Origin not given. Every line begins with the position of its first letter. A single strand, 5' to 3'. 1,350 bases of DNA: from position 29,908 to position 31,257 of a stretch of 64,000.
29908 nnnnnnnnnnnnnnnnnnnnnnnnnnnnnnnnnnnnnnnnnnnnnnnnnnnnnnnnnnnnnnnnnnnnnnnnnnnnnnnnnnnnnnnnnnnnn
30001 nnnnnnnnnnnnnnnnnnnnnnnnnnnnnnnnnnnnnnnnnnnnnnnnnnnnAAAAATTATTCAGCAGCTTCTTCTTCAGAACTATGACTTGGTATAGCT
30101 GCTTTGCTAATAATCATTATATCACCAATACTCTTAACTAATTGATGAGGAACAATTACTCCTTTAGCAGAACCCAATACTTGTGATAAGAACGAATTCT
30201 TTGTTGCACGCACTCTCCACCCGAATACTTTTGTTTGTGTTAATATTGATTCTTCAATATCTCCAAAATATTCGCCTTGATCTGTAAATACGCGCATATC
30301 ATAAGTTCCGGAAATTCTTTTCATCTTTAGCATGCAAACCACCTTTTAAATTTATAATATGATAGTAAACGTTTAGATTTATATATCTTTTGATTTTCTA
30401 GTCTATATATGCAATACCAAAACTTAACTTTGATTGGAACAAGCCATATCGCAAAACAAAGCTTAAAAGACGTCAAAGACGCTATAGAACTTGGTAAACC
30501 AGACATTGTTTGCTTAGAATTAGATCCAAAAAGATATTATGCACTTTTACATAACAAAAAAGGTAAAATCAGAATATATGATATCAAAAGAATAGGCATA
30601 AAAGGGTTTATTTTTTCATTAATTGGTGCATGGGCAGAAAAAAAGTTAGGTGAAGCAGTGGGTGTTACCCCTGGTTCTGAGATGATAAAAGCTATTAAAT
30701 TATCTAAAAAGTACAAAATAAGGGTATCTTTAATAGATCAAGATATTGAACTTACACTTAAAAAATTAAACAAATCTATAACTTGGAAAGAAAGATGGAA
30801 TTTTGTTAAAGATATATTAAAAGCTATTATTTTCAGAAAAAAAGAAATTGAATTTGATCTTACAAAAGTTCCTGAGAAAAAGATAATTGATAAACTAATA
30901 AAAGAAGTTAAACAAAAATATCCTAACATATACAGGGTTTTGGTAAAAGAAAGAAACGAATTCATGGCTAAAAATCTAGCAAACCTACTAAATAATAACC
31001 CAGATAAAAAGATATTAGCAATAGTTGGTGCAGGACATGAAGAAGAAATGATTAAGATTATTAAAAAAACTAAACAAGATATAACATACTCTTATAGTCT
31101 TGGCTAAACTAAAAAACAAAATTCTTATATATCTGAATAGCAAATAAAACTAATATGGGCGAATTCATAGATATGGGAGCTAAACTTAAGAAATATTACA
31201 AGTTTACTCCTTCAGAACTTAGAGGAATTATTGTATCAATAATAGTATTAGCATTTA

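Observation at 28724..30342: Compositionally atypical 442-aa ORFan (plus PRC-barrel gene) directly flanking a tRNA gene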

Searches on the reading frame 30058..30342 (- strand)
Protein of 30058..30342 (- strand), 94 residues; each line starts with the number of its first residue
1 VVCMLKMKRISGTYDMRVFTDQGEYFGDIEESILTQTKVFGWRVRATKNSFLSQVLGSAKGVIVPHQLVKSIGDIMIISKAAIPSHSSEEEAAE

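Call 6: search_protein_families(library=pfam, proteins=[window:30058-30342:-], max_evalue=1)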
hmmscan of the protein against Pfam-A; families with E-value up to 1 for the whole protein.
window:30058-30342:- (94 aa): 1 family
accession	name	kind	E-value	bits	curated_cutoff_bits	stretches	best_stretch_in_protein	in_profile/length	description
PF05239.21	PRC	-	0.00078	19.8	21.2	1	14-78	10-71/78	PRC-barrel domain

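Call 8: search_protein_families(library=phrogs, proteins=[window:30058-30342:-], max_evalue=1)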
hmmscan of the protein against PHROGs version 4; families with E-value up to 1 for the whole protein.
window:30058-30342:- (94 aa): 1 family
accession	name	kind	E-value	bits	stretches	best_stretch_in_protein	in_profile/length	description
phrog_10561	-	unknown function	0.11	14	1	19-77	16-72/84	-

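Call 9: search_protein_families(library=ncbifam, proteins=[window:30058-30342:-], max_evalue=1)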
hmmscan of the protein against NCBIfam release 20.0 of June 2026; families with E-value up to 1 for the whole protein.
window:30058-30342:- (94 aa): 0 families

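Call 34: find_related_loci(query=A3, collection=genome_contigs, flank=10000)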
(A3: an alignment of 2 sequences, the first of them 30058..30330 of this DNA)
Query A3 (90 aa) in genome_contigs; peptide patterns used: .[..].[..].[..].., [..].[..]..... (x = any residue, [..] = any of these).
599 stretches matched a pattern (row limit reached: there are more); 493 encode a relative of the query (tblastn E <= 1e-3); the best 80 are kept; 80 distinct loci.
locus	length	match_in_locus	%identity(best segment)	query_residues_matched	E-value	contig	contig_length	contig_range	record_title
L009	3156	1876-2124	96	1-83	7e-51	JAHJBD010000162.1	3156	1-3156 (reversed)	MAG: Nanoarchaeota archaeon isolate Modern_marine.mb.241 Modern_marine.mb.241_k141_2240514, whole genome shotgun sequenc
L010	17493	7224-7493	86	1-90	1e-49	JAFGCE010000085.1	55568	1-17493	MAG: Candidatus Woesearchaeota archaeon isolate Zod_Metabat.1084 k87_14924836, whole genome shotgun sequence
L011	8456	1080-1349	87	1-90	2e-49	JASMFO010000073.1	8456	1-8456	MAG: Candidatus Woesearchaeota archaeon isolate ETNP7_MAG_25 c_000002202698, whole genome shotgun sequence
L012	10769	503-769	84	1-89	1e-49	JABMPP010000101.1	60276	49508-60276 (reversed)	MAG: Candidatus Woesearchaeota archaeon isolate bin.305 k141_6077224, whole genome shotgun sequence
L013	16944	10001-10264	86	1-88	4e-49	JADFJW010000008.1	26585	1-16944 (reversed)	MAG: Nanoarchaeota archaeon isolate B44T1L10 B44T1L10_NODE2295, whole genome shotgun sequence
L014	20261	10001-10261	87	1-87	1e-48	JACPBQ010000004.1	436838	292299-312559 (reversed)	MAG: Candidatus Woesearchaeota archaeon isolate NC_groundwater_261_Ag_S-0.2um_40_15 S5_GD2017_2_S2_scaffold_59, whole ge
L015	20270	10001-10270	83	1-90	1e-48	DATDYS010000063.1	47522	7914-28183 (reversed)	MAG TPA_asm: Candidatus Nanoarchaeia archaeon isolate SMAG_U8171 k141_523930, whole genome shotgun sequence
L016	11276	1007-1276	83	1-90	6e-49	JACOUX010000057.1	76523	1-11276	MAG: Candidatus Woesearchaeota archaeon isolate NC_groundwater_84_Ag_S-0.1um_40_33 S35_SO-1_scaffold_436428, whole genom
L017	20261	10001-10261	86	1-87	1e-48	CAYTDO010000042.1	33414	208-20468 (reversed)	MAG TPA_asm: uncultured Methanosarcinales archaeon isolate binchicken_co203_461 genome assembly, contig: k141_1418683, w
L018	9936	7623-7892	84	1-90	7e-49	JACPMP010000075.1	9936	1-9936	MAG: Candidatus Woesearchaeota archaeon isolate NC_groundwater_552_Ag_S-0.1um_34_16 S35_SO-1_scaffold_274010, whole geno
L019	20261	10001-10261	85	1-87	2e-48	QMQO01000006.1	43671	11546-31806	MAG: Candidatus Woesearchaeota archaeon isolate B72_G16 B72_Guay16_scaffold_00219, whole genome shotgun sequence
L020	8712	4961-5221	86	1-87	1e-48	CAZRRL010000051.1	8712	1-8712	MAG TPA_asm: uncultured Methanosarcinales archaeon isolate binchicken_co251_826 genome assembly, contig: NODE_11529_leng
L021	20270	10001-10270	83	1-90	1e-48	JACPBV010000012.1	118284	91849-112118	MAG: Candidatus Woesearchaeota archaeon isolate NC_groundwater_266_Ag_S-0.2um_46_18 S5_GD2017_2_S2_scaffold_434, whole g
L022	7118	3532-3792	84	1-87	3e-48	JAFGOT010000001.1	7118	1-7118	MAG: Candidatus Woesearchaeota archaeon isolate Zod_Metabat.644 k87_58167, whole genome shotgun sequence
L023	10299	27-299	85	1-90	3e-48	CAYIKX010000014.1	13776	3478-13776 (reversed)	MAG TPA_asm: uncultured Methanosarcinales archaeon isolate ERP119705_co20_50 genome assembly, contig: NODE_4954_length_1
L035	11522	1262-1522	82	1-87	5e-48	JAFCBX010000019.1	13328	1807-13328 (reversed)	MAG: Methanosarcinales archaeon isolate AB_1215_Bin_111 AB_1215_Bin_111.fna_scaffold_12911, whole genome shotgun sequenc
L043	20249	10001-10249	87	1-83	7e-48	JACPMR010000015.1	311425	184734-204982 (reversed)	MAG: Candidatus Woesearchaeota archaeon isolate NC_groundwater_554_Ag_S-0.1um_37_18 S35_SO-1_scaffold_226885, whole geno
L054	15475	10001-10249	88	1-83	2e-47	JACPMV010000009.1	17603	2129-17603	MAG: Candidatus Woesearchaeota archaeon isolate NC_groundwater_558_Ag_S-0.1um_40_20 S35_SO-1_scaffold_112104, whole geno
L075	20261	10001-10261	84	1-87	3e-47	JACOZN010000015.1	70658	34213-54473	MAG: Candidatus Woesearchaeota archaeon isolate NC_groundwater_206_Ag_S-0.1um_41_17 S4_GD2017_2_S1_scaffold_863, whole g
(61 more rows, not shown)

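Call 55: search_protein_families(library=pfam, proteins=[L035:2486-3988:-], max_evalue=0.01)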
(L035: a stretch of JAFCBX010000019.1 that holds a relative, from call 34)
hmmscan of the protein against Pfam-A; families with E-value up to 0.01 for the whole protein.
L035:2486-3988:- (501 aa): 0 families

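Call 91: search_protein_families(library=pfam, proteins=[L009:2142-3137:-, L075:10285-10581:-, L075:10584-10868:-, L043:11592-11813:+, L013:10285-11301:-, L054:10683-11531:-, L023:960-1835:-, L011:2672-3610:-, L054:12565-13329:+, L054:10309-10671:+], max_evalue=0.01)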
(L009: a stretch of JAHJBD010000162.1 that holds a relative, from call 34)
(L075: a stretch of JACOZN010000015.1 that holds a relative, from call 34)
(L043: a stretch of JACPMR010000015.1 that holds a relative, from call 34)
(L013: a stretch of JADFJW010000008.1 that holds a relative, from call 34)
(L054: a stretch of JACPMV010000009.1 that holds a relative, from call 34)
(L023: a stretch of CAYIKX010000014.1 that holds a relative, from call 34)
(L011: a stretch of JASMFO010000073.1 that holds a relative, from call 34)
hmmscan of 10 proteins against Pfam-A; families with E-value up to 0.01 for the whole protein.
L009:2142-3137:- (331 aa): 0 families

L075:10285-10581:- (99 aa): 7 families
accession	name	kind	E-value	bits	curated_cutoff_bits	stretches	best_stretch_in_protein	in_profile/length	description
PF01155.25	HypA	-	3e-05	24.5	28.9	1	54-95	57-95/112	Hydrogenase/urease nickel incorporation, metallochaperone, hypA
PF12773.13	DZR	-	0.00041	20.9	27.3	0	65-96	10-34/45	Double zinc ribbon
PF09723.15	Zn_ribbon_8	-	0.00054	20.4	34.4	1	69-94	7-34/41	Zinc ribbon domain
PF23458.2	DUF7130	-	0.00054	20.2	35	1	37-94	22-78/89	Domain of unknown function (DUF7130)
PF14311.12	DUF4379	-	0.00059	20.4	24.5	1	61-94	20-55/56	Probable Treble clef zinc finger domain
PF10571.15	UPF0547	-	0.00088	19.8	29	0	67-78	14-25/26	Uncharacterised protein family UPF0547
PF24458.1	DUF7573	-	0.0037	17.6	30.2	0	7-34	13-36/39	Domain of unknown function (DUF7573)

L075:10584-10868:- (95 aa): 1 family
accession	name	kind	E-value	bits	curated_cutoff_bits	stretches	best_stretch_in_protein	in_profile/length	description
PF01155.25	HypA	-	0.00099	19.6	28.9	1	42-84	67-107/112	Hydrogenase/urease nickel incorporation, metallochaperone, hypA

L043:11592-11813:+ (74 aa): 0 families

L013:10285-11301:- (339 aa): 1 family
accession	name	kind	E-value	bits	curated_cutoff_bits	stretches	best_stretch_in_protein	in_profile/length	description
PF01699.29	Na_Ca_ex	-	2.4e-40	138.4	24.9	2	192-332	3-150/151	Sodium/calcium exchanger protein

L054:10683-11531:- (283 aa): 3 families
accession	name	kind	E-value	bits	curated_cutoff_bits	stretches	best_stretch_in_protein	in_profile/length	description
PF02661.23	Fic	-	6.7e-23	81.8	24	1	142-236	3-93/93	Fic/DOC family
PF10792.14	DUF2605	-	0.00088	19.7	25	0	82-154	17-85/96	Protein of unknown function (DUF2605)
PF18746.6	aGPT-Pplase3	-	0.0055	16.6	25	0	163-220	77-134/279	Alpha-glutamyl/putrescinyl thymine pyrophosphorylase clade 3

L023:960-1835:- (292 aa): 1 family
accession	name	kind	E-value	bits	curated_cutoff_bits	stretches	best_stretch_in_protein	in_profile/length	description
PF02661.23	Fic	-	3.8e-23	82.6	24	1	143-238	2-93/93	Fic/DOC family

L011:2672-3610:- (313 aa): 0 families

L054:12565-13329:+ (255 aa): 3 families
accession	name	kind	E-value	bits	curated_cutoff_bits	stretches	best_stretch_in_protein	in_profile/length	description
PF14528.11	LAGLIDADG_3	-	7.4e-11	42.6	22.5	1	160-225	1-72/82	LAGLIDADG-like domain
PF13936.12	HTH_38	-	0.0023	18.1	27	1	3-37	4-38/44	Helix-turn-helix domain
PF02796.21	HTH_7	-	0.0085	16.6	23.8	0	7-41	9-43/45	Helix-turn-helix domain of resolvase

L054:10309-10671:+ (121 aa): 0 families

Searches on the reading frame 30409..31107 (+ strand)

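Call 6: search_protein_families(library=pfam, proteins=[window:30409-31107:+], max_evalue=1)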
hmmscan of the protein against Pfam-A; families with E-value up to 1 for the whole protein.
window:30409-31107:+ (232 aa): 8 families
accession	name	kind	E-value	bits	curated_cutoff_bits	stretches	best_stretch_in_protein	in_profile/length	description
PF01963.22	TraB_PrgY_gumN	-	3.1e-23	83.4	26.8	1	6-210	12-243/263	TraB/PrgY/gumN family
PF04187.18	Cofac_haem_bdg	-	0.0014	19.1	27.7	1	182-212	175-204/213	Haem-binding uptake, Tiki superfamily, ChaN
PF18950.5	DUF5694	-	0.0027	18.5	27.5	1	181-221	134-173/185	Family of unknown function (DUF5694)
PF18502.6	Mrpl_C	-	0.0038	17.9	25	1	113-170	35-92/111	54S ribosomal protein L8 C-terminal domain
PF06576.17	DUF1133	-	0.024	14.5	23.1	1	90-197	43-143/176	Protein of unknown function (DUF1133)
PF14646.12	MYCBPAP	-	0.06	12.7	24.5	1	179-223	137-188/439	MYCBP-associated protein family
PF23943.1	PUS7L_N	-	0.088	13.4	27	1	127-186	23-71/80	PUS7L N-terminal domain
PF08926.16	DUF1908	-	0.29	10.5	27.5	1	34-73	234-273/281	Domain of unknown function (DUF1908)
